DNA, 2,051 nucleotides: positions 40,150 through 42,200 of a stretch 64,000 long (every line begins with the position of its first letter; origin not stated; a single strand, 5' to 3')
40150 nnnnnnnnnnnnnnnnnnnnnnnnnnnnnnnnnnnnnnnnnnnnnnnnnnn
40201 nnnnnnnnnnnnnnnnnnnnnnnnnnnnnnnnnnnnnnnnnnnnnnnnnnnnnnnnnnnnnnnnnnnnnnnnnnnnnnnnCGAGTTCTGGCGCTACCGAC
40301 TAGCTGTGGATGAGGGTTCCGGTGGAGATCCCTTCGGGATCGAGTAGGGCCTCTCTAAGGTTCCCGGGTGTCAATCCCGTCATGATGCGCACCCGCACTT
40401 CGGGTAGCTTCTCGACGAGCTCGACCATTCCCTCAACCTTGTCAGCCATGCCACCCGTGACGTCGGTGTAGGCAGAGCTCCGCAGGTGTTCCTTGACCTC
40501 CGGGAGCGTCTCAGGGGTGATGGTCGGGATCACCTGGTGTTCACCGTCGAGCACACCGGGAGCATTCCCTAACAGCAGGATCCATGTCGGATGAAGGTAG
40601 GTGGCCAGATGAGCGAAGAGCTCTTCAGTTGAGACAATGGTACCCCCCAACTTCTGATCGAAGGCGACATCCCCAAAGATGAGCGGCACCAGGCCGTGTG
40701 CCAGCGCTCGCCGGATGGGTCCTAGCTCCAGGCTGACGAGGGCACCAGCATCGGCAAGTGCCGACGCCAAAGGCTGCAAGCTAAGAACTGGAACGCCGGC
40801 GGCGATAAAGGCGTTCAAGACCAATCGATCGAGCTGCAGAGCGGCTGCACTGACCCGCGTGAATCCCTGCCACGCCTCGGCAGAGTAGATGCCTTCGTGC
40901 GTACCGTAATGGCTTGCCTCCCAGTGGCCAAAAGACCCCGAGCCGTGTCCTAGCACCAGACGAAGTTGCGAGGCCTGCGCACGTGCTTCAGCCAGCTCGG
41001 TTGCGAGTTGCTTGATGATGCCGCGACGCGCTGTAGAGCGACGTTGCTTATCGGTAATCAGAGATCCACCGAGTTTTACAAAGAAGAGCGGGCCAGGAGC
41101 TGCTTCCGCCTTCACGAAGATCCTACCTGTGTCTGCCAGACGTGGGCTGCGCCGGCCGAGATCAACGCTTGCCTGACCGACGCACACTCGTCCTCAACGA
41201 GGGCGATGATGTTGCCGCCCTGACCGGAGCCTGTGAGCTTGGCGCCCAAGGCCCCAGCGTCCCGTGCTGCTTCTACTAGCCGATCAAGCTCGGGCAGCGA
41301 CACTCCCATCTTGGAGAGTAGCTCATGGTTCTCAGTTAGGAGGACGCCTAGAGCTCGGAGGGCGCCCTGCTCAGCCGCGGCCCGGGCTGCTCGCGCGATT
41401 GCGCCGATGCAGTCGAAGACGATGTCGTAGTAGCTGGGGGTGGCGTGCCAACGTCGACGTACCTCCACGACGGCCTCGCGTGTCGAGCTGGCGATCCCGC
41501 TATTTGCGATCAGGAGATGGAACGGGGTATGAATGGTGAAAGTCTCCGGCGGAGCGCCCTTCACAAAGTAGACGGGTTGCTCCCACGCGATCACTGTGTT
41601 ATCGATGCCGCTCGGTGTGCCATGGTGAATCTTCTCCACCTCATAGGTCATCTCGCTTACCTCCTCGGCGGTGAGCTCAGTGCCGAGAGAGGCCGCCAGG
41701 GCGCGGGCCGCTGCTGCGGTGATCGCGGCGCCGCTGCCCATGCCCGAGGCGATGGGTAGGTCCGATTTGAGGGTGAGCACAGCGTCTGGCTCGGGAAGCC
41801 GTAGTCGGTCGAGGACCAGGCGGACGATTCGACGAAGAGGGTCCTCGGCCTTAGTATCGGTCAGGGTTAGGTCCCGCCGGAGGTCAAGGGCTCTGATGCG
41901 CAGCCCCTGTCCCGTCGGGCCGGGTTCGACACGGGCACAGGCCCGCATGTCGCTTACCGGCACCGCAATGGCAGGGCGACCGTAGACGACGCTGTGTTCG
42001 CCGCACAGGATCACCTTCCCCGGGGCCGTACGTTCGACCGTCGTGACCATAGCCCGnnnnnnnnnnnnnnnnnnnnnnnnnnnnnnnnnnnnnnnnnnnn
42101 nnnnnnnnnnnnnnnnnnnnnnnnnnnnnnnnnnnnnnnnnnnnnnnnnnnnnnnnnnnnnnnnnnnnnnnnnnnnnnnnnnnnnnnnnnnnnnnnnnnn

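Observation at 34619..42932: Operon coupling isoprenoid-phosphate supply, a DPPR-synthase-like UbiA enzyme and two GT-C type glycosyltransferases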

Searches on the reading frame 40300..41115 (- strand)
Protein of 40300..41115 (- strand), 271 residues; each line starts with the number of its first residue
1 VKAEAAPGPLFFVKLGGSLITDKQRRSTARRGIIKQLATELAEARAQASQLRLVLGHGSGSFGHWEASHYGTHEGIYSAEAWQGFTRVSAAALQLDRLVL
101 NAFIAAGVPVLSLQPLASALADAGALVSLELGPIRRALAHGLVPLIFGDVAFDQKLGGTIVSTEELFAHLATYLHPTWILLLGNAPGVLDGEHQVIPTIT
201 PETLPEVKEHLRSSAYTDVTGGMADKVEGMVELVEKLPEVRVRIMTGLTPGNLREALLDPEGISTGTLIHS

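Call 5: search_protein_families(library=pfam, proteins=[window:40300-41115:-], max_evalue=0.01)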
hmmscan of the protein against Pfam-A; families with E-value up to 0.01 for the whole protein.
window:40300-41115:- (271 aa): 1 family
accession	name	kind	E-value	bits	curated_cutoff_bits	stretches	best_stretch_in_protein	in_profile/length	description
PF00696.33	AA_kinase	-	1.4e-27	97.4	24.9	1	11-242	3-232/234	Amino acid kinase family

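Call 6: search_protein_families(library=ncbifam, proteins=[window:40300-41115:-], max_evalue=0.01)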
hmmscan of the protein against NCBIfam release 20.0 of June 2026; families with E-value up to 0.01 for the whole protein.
window:40300-41115:- (271 aa): 6 families
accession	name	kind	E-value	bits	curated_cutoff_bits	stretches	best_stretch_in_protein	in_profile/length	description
NF040647.1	IPPK_Arch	equivalog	4.2e-43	147.5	120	1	13-262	3-254/259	isopentenyl phosphate kinase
TIGR00761.1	argB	equivalog_domain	8.9e-09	35.2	151.3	1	124-238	118-226/231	acetylglutamate kinase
NF000338.1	fomA_AB016934.1.gene6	equivalog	1.9e-06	27.2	550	1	12-239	7-229/266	fosfomycin resistance kinase FomA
NF000122.1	485965_fosC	equivalog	5e-06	26.7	350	1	101-227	15-141/182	fosfomycin resistance kinase FosC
NF003386.0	PRK04531.1-1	equivalog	1.9e-05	23.8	417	1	124-268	156-290/442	acetylglutamate kinase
NF003387.0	PRK04531.1-2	equivalog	0.0041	15.6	426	1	125-259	152-278/441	acetylglutamate kinase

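Call 66: find_related_loci(query=A3, collection=metagenome_contigs, flank=5000)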
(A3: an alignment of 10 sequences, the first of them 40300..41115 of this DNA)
Query A3 (271 aa) in metagenome_contigs; peptide patterns used: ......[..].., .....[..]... (x = any residue, [..] = any of these).
600 stretches matched a pattern (row limit reached: there are more); 580 encode a relative of the query (tblastn E <= 1e-3); the best 80 are kept; 80 distinct loci.
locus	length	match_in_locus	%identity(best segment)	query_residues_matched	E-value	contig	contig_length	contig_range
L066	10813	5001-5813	61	1-271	5e-107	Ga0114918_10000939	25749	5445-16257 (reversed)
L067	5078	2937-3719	60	10-271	4e-100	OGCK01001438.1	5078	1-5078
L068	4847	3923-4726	55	2-269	3e-93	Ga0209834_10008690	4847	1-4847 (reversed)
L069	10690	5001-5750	56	10-259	2e-81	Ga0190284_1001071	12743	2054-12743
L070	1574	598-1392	52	5-270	1e-85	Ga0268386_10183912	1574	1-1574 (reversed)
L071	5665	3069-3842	56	12-270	1e-80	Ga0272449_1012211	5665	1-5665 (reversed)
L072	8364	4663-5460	54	1-265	4e-79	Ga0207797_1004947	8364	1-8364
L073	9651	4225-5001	53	10-269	5e-79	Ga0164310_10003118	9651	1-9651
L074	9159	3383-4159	53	10-269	5e-79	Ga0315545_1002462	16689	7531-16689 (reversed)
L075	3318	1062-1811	53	11-260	4e-79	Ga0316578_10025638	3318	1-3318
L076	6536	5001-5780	53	9-269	2e-78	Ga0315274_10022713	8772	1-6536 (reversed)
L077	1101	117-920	52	10-271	6e-84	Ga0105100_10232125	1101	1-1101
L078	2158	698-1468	53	12-269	5e-80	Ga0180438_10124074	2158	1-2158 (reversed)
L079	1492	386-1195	49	1-271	1e-81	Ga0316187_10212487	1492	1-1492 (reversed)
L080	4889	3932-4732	50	10-271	4e-76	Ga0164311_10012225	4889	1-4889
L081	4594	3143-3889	53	10-259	5e-76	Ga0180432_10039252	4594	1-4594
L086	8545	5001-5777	52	10-269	7e-75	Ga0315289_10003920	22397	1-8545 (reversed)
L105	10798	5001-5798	47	8-271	3e-70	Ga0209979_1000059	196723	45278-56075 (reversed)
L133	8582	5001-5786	45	10-271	3e-67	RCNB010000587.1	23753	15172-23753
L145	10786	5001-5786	45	10-271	4e-66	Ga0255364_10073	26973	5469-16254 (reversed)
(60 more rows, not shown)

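Call 73: search_protein_families(library=pfam, proteins=[L086:4077-4928:+, L145:3856-4869:+, L145:5884-7611:+, L145:7684-8835:+, L145:1017-1802:-, L086:5827-7434:-, L086:7250-8500:-, L086:48-1652:+], max_evalue=0.001)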
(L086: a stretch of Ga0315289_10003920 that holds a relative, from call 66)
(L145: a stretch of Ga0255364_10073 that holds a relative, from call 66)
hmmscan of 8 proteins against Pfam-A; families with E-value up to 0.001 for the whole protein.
L086:4077-4928:+ (283 aa): 1 family
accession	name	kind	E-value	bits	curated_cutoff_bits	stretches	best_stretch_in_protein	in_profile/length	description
PF13366.12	PDDEXK_3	-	1.7e-48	164.3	22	2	25-138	2-116/117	PD-(D/E)XK nuclease superfamily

L145:3856-4869:+ (337 aa): 1 family
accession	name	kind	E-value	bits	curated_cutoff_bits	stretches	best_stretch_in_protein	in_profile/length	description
PF01040.23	UbiA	-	1.2e-29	103.8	34.2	1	45-285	3-235/250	UbiA prenyltransferase family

L145:5884-7611:+ (575 aa): 7 families
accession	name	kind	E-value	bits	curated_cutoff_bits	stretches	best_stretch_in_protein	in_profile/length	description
PF00350.29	Dynamin_N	-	6.9e-26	91.7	27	2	52-105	1-54/168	Dynamin family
PF01926.29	MMR_HSR1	-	2e-14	54.1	21.9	1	53-180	3-113/113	50S ribosome-binding GTPase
PF00009.33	GTP_EFTU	-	2.5e-10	40.7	26.5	1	52-220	6-173/188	Elongation factor Tu GTP binding domain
PF03193.22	RsgA_GTPase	-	1.1e-07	32.3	30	0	125-197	5-79/174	RsgA GTPase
PF04548.22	AIG1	-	1.5e-06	28.2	27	1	52-208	3-149/212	AIG1 family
PF02421.24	FeoB_N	-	1.3e-05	25.2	27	0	53-186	4-120/156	Ferrous iron transport protein B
PF05049.19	IIGP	-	0.00093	18.8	24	0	23-71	9-57/375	Interferon-inducible GTPase (IIGP)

L145:7684-8835:+ (383 aa): 2 families
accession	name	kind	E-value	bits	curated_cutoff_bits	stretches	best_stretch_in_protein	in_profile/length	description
PF13286.11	HD_assoc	-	3.2e-28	98.5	22.2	1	288-375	1-91/91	Phosphohydrolase-associated domain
PF01966.28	HD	-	1e-15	58.5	22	1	76-201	1-114/116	HD domain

L145:1017-1802:- (261 aa): 2 families
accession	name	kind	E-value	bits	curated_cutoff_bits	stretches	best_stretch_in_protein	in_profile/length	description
PF01728.25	FtsJ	-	6.9e-39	134.1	24.1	1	60-243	1-181/181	FtsJ-like methyltransferase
PF01479.30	S4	-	4.9e-06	26.6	22.8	1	6-52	2-48/48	S4 domain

L086:5827-7434:- (535 aa): 1 family
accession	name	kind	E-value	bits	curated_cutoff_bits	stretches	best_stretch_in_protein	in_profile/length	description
PF13559.11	DUF4129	-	7.8e-11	42.3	24.8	1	458-526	2-69/69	Domain of unknown function (DUF4129)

L086:7250-8500:- (416 aa): 1 family
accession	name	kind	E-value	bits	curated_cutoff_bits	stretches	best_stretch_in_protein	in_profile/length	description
PF01882.25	DUF58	-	3.5e-07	30.1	23.4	1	197-340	2-141/216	Protein of unknown function DUF58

L086:48-1652:+ (534 aa): 0 families

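Call 75: search_protein_families(library=ncbifam, proteins=[L145:3856-4869:+, L133:3841-4854:+, L105:4004-4987:+, L105:3333-4007:+, L076:3929-4747:+, L081:2213-3013:+, L071:2192-2608:+], max_evalue=0.00001)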
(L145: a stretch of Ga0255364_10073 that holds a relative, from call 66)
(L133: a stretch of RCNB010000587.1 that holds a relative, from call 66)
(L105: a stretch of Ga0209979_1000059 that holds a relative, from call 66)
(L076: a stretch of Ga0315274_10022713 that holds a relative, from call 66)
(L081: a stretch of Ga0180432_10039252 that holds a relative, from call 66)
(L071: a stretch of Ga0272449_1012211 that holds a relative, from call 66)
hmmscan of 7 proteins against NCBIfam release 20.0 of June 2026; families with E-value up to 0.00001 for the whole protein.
L145:3856-4869:+ (337 aa): 14 families
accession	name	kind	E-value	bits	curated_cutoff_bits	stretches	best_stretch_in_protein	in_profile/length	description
NF004617.0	PRK05951.1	equivalog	5.9e-27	94.6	239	1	31-280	18-267/306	prenyltransferase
NF004751.0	PRK06080.1-3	equivalog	6e-26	91.7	264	1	27-279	10-258/296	1,4-dihydroxy-2-naphthoate polyprenyltransferase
NF004749.0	PRK06080.1-1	equivalog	1.4e-21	76.9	277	1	28-276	20-267/311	1,4-dihydroxy-2-naphthoate polyprenyltransferase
NF004750.0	PRK06080.1-2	equivalog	5.8e-18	65.2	346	1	27-288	6-273/301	1,4-dihydroxy-2-naphthoate polyprenyltransferase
TIGR00751.1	menA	equivalog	3.4e-17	62.8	102.15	1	52-284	18-256/284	1,4-dihydroxy-2-naphthoate octaprenyltransferase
NF009926.0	PRK13387.1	equivalog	3.6e-15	55.9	316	2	194-276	190-272/317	1,4-dihydroxy-2-naphthoate polyprenyltransferase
NF004752.0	PRK06080.1-4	subfamily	5e-13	49.3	289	1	32-279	12-263/300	1,4-dihydroxy-2-naphthoate polyprenyltransferase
TIGR02235.1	menA_cyano-plnt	equivalog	5.5e-10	39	225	1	49-278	21-246/285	2-carboxy-1,4-naphthoquinone phytyltransferase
NF004754.0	PRK06080.1-6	equivalog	1.5e-09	37.6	522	1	28-275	10-262/308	1,4-dihydroxy-2-naphthoate polyprenyltransferase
NF009523.0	PRK12884.1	equivalog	5.5e-09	35.6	269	1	59-273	32-236/279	prenyltransferase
NF005742.0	PRK07566.1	equivalog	1e-08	34.7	313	1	67-287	71-285/315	chlorophyll synthase ChlG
TIGR01476.1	chlor_syn_BchG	subfamily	8e-08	32.1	212.3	1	43-287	20-257/283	(bacterio)chlorophyll synthase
NF004753.0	PRK06080.1-5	equivalog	1e-07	31.4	555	1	58-276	47-265/312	1,4-dihydroxy-2-naphthoate polyprenyltransferase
NF009521.0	PRK12882.1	equivalog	8.9e-06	25.1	296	0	43-273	21-238/280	geranylgeranylglycerol-phosphate geranylgeranyltransferase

L133:3841-4854:+ (337 aa): 12 families
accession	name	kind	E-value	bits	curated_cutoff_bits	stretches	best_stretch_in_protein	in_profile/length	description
NF004751.0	PRK06080.1-3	equivalog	1.7e-27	96.8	264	1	27-284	10-264/296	1,4-dihydroxy-2-naphthoate polyprenyltransferase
NF004617.0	PRK05951.1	equivalog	7e-26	91.1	239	1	31-278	18-265/306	prenyltransferase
NF004749.0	PRK06080.1-1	equivalog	4.2e-22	78.7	277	1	28-276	20-267/311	1,4-dihydroxy-2-naphthoate polyprenyltransferase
NF004750.0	PRK06080.1-2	equivalog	9.5e-19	67.8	346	1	27-287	6-272/301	1,4-dihydroxy-2-naphthoate polyprenyltransferase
TIGR00751.1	menA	equivalog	6.6e-18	65.1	102.15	1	48-288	13-260/284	1,4-dihydroxy-2-naphthoate octaprenyltransferase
NF009926.0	PRK13387.1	equivalog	8.8e-16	57.9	316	1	34-277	10-273/317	1,4-dihydroxy-2-naphthoate polyprenyltransferase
NF004752.0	PRK06080.1-4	subfamily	6.3e-14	52.3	289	1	32-279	12-263/300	1,4-dihydroxy-2-naphthoate polyprenyltransferase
TIGR02235.1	menA_cyano-plnt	equivalog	5.2e-11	42.4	225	1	30-276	2-244/285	2-carboxy-1,4-naphthoquinone phytyltransferase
NF004753.0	PRK06080.1-5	equivalog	1.7e-09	37.3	555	1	56-327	45-308/312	1,4-dihydroxy-2-naphthoate polyprenyltransferase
NF009523.0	PRK12884.1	equivalog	3.5e-09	36.3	269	1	57-276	30-239/279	prenyltransferase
NF004754.0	PRK06080.1-6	equivalog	1.4e-08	34.5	522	1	28-279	10-267/308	1,4-dihydroxy-2-naphthoate polyprenyltransferase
TIGR01476.1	chlor_syn_BchG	subfamily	2.9e-06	27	212.3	1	45-284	22-254/283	(bacterio)chlorophyll synthase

L105:4004-4987:+ (327 aa): 3 families
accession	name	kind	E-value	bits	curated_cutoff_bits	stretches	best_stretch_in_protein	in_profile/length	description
TIGR01240.1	mevDPdecarb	equivalog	4.5e-84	282.1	171.35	1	5-297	2-296/305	diphosphomevalonate decarboxylase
NF040704.1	IPP_alt_MvaD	equivalog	4.1e-61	206.9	475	1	3-324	1-318/323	phosphomevalonate decarboxylase MvaD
NF040847.1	mev_decarb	equivalog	4.8e-16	58.9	560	1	12-291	44-321/350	bisphosphomevalonate decarboxylase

L105:3333-4007:+ (224 aa): 2 families
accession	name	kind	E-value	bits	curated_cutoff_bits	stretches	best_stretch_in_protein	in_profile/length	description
TIGR03214.2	ura-cupin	equivalog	9.2e-07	28.6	200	0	44-116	65-138/249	(S)-ureidoglycine aminohydrolase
TIGR01015.1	hmgA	equivalog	2.2e-06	26.7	510.75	0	166-207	149-190/429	homogentisate 1,2-dioxygenase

L076:3929-4747:+ (272 aa): 1 family
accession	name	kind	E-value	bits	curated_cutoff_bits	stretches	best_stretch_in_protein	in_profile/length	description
TIGR04256.1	GxxExxY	subfamily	4.5e-48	162.4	35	2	14-128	1-115/116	GxxExxY protein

L081:2213-3013:+ (266 aa): 1 family
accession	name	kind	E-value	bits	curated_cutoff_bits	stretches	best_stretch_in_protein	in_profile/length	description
TIGR04256.1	GxxExxY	subfamily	7.4e-50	168.2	35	2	8-122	1-115/116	GxxExxY protein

L071:2192-2608:+ (138 aa): 0 families

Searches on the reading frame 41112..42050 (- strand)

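Call 5: search_protein_families(library=pfam, proteins=[window:41112-42050:-], max_evalue=0.01)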
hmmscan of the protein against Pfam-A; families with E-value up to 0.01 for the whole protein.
window:41112-42050:- (312 aa): 3 families
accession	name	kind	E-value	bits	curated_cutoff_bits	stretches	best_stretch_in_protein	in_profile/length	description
PF00288.32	GHMP_kinases_N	-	1.2e-16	61.2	22.3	1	74-155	5-83/87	GHMP kinases N terminal domain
PF08544.19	GHMP_kinases_C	-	4.6e-13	49.8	21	1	223-297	2-80/85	GHMP kinases C terminal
PF22700.2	MVD-like_N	-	0.0011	19.1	27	1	67-134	60-127/157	Diphosphomevalonate decarboxylase-like N-terminal domain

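Call 6: search_protein_families(library=ncbifam, proteins=[window:41112-42050:-], max_evalue=0.01)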
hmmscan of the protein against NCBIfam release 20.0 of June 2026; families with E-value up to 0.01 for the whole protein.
window:41112-42050:- (312 aa): 19 families
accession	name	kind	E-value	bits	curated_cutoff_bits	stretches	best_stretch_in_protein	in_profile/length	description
TIGR00549.1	mevalon_kin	equivalog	5.4e-76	255.7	163.05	1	9-284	1-276/276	mevalonate kinase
NF003036.0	PRK03926.1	equivalog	1e-55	189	403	1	5-302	2-285/302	mevalonate kinase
NF003006.0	PRK03817.1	equivalog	3.3e-21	75.7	443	2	221-291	248-319/352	galactokinase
NF001816.0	PRK00555.1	equivalog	2.2e-17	63.1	509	2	223-295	261-335/363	galactokinase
TIGR00131.1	gal_kin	equivalog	4.7e-14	52.1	226.65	1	225-298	288-364/388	galactokinase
NF003705.0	PRK05322.1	equivalog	1.7e-12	46.8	385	1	221-291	283-355/388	galactokinase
TIGR00191.1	thrB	equivalog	1.3e-10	40.6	168.25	1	78-142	69-132/304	homoserine kinase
NF002870.0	PRK03188.1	equivalog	2e-10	39.9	286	2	75-135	80-139/310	4-(cytidine 5'-diphospho)-2-C-methyl-D-erythritol kinase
NF002288.1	PRK01212.1-4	equivalog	3e-10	39.6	194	1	87-301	74-283/303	homoserine kinase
NF003472.0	PRK05101.1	equivalog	7.5e-10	38.3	499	1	221-296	277-356/382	galactokinase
NF011202.0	PRK14608.1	equivalog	4.2e-07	29.5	204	1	86-290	90-270/294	4-(cytidine 5'-diphospho)-2-C-methyl-D-erythritol kinase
TIGR01220.1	Pmev_kin_Gr_pos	equivalog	1.1e-06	28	165.7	0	177-290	216-334/358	phosphomevalonate kinase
NF049969.1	GlMnHpPKinHddA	equivalog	5e-06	26.2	600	0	77-146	86-154/338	D-glycero-D-manno-heptose 7-phosphate kinase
TIGR01920.1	Shik_kin_archae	equivalog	1.5e-05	24.5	126.85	1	69-134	50-114/266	shikimate kinase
NF009948.0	PRK13412.1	equivalog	1.6e-05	22.8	721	0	182-293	831-943/974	bifunctional fucokinase/fucose-1-phosphate guanylyltransferase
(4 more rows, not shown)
